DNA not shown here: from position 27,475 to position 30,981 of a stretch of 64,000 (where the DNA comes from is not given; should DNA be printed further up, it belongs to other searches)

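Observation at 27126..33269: Isolated pilin-like operon: canonical prepilin, giant vWA-bearing modular pilin and TadG-like FN3 protein, with no assembly genes nearby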

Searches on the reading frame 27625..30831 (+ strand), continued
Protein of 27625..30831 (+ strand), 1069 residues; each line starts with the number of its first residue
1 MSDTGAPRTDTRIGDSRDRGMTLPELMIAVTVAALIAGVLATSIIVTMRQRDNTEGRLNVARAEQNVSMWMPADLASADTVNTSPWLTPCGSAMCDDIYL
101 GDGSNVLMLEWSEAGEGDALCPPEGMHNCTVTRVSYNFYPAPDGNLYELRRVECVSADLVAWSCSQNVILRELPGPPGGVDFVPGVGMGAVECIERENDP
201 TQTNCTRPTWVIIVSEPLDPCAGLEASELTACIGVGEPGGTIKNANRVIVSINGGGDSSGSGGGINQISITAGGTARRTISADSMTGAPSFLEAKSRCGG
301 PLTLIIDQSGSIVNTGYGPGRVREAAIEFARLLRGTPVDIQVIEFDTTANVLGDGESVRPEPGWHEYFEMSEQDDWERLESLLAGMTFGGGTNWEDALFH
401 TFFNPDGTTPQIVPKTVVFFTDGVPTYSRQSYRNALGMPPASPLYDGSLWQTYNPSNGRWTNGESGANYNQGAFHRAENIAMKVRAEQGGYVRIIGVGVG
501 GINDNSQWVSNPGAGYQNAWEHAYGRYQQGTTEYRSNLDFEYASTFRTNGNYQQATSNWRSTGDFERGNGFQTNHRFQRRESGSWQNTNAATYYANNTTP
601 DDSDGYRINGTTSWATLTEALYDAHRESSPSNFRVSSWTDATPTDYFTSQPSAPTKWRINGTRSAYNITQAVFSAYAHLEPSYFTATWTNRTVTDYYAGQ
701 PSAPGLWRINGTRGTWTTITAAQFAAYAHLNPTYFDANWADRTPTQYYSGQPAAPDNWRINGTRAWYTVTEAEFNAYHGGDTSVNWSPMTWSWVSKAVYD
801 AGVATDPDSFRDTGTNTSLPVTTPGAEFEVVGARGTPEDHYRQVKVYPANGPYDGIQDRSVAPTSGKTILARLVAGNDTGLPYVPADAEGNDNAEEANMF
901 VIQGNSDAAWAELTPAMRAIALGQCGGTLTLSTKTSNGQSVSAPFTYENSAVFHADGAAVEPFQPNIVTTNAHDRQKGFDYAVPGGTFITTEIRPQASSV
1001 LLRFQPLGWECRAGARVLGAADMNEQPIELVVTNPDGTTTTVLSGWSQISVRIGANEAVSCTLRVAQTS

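Call 77: find_encoding_contigs(protein=P0211, flank=10000, max_places=4)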
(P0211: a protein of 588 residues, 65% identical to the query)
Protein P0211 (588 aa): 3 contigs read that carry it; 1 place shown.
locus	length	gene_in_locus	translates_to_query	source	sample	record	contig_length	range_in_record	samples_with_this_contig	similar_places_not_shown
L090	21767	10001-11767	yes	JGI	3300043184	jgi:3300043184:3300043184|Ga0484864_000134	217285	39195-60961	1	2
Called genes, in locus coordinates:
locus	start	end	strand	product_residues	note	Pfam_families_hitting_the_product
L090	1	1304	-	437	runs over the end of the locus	PF02646:RmuC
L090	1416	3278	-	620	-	PF00664:ABC_membrane, PF00005:ABC_tran, PF02463:SMC_N (faint)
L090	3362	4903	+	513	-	PF00561:Abhydrolase_1, PF08386:Abhydrolase_4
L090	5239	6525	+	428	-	-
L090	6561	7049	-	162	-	PF00383:dCMP_cyt_deam_1, PF14437:MafB19-deam, PF14439:Bd3614-deam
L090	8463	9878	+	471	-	-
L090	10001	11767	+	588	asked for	PF05157:MshEN, PF00437:T2SSE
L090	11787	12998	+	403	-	PF28597:T2SSF_N, PF00482:T2SSF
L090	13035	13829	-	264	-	PF06750:A24_N_bact, PF01478:Peptidase_A24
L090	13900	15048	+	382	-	PF00437:T2SSE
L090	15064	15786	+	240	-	PF04250:DUF429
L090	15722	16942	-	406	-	-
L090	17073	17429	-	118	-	PF07963:N_methyl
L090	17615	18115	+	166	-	-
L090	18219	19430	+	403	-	PF17785:PUA_3, PF10672:Methyltrans_SAM, PF03602:Cons_hypoth95 (weak), PF05175:MTS (weak)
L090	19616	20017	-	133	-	PF00903:Glyoxalase, PF13468:Glyoxalase_3, PF13669:Glyoxalase_4, PF18029:Glyoxalase_6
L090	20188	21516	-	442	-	PF08240:ADH_N, PF00107:ADH_zinc_N, PF13602:ADH_zinc_N_2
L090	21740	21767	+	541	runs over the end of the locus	PF00704:Glyco_hydro_18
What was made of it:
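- One machinery locus has no trio of either type in cis (L090, call 77).
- Tried and rejected: One PilB candidate from JGI came from a different sample (call 77).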

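Call 80: search_solved_structures(query=A1, max_evalue=0.1, show_alignments=1)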
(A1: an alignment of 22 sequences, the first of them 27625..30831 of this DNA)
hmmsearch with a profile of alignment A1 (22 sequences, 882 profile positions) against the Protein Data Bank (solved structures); distinct sequences matched with E-value up to 0.1: 4.
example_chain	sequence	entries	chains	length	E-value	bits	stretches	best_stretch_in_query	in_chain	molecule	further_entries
9das_A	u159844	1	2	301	1.5e-07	33.4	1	276-400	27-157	Flagellin hook IN motif family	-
9egp_A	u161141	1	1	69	0.026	16.1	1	11-36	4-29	Geopilin domain 1 protein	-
7tgg_A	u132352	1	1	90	0.058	15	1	10-36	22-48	Geopilin domain 1 protein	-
9laa_A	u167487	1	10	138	0.075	14.6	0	11-36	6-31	Type IV pilin protein PilA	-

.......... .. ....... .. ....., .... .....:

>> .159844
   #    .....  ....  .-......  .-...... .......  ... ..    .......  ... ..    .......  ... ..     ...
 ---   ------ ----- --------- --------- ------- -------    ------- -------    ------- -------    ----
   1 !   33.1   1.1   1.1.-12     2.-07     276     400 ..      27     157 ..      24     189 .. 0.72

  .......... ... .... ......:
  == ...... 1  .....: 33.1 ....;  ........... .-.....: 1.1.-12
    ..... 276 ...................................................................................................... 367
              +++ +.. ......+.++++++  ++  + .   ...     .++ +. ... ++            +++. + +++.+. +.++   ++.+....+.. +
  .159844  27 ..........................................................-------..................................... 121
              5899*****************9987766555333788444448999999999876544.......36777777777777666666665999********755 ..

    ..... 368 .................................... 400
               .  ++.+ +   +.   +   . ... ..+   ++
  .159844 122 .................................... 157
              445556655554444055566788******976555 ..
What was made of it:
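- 28522..29124 (+): Gene 2 vWA domain (residues ~300-500) with a complete MIDAS motif (D307-x-S309-x-S311, T392, D422). A PDB profile search hits vWA entry 9das at E 1.5e-7 (call 80).
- On vWA-bearing modular pilins (S. sanguinis PilB type): PilB is not among the PDB profile hits at E<=0.1 (call 80).
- Closest known: Streptococcus sanguinis PilA-PilB-PilC minor-pilin tip complex. Different: No sequence-level homology to PilB was detected (call 80).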
